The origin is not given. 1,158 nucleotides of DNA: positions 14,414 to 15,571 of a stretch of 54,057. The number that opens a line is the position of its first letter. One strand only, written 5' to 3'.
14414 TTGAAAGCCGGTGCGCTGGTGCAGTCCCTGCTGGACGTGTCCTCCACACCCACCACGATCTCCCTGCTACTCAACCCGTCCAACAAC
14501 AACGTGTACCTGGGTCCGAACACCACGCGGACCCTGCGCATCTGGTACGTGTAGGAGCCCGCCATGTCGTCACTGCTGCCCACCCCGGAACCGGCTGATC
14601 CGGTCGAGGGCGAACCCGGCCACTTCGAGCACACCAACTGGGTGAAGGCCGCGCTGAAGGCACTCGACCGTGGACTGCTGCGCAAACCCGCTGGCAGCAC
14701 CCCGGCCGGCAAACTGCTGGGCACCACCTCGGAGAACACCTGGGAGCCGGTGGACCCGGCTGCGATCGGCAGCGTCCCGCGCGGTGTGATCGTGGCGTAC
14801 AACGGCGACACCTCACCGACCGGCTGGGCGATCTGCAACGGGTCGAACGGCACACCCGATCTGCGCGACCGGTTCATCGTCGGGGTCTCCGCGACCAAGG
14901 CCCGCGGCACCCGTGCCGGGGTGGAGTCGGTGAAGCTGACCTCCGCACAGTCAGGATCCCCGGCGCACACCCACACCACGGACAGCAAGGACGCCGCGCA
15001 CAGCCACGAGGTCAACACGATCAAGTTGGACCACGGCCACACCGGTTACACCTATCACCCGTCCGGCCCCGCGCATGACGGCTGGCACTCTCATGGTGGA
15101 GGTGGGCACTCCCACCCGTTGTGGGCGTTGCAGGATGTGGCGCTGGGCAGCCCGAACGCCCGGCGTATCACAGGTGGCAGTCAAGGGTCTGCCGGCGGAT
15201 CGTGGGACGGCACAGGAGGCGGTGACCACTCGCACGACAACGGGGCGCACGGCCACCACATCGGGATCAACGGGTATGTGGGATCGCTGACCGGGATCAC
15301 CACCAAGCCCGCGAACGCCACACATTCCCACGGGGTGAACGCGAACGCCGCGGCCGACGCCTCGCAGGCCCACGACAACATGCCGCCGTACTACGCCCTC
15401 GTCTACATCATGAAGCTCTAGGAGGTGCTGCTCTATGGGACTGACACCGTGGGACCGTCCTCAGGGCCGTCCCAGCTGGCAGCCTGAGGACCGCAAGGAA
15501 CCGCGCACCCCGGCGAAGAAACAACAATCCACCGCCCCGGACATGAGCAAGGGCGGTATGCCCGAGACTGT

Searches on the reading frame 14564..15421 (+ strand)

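Call 14: search_protein_families(library=phrogs, proteins=[window:14564-15421:+], max_evalue=0.001)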
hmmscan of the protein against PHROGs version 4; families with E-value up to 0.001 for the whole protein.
window:14564-15421:+ (285 aa): 7 families
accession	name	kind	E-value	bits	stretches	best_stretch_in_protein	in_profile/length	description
phrog_1800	-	tail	4.5e-21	76.4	1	63-285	382-545/545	tail collar fiber protein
phrog_8469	-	tail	5e-19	69.7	1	81-226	141-288/303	tail fiber protein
phrog_2097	-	tail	5.4e-15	56.1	1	62-285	377-600/644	tail fiber protein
phrog_5795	-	tail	5.6e-12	45.7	1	71-161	392-484/968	tail protein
phrog_8763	-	tail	6.6e-06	25.5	1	80-284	598-747/1024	tail protein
phrog_327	-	tail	3.9e-05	24.1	1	45-284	287-440/618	tail protein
phrog_14307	-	unknown function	0.00012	22.8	0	69-94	46-71/137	-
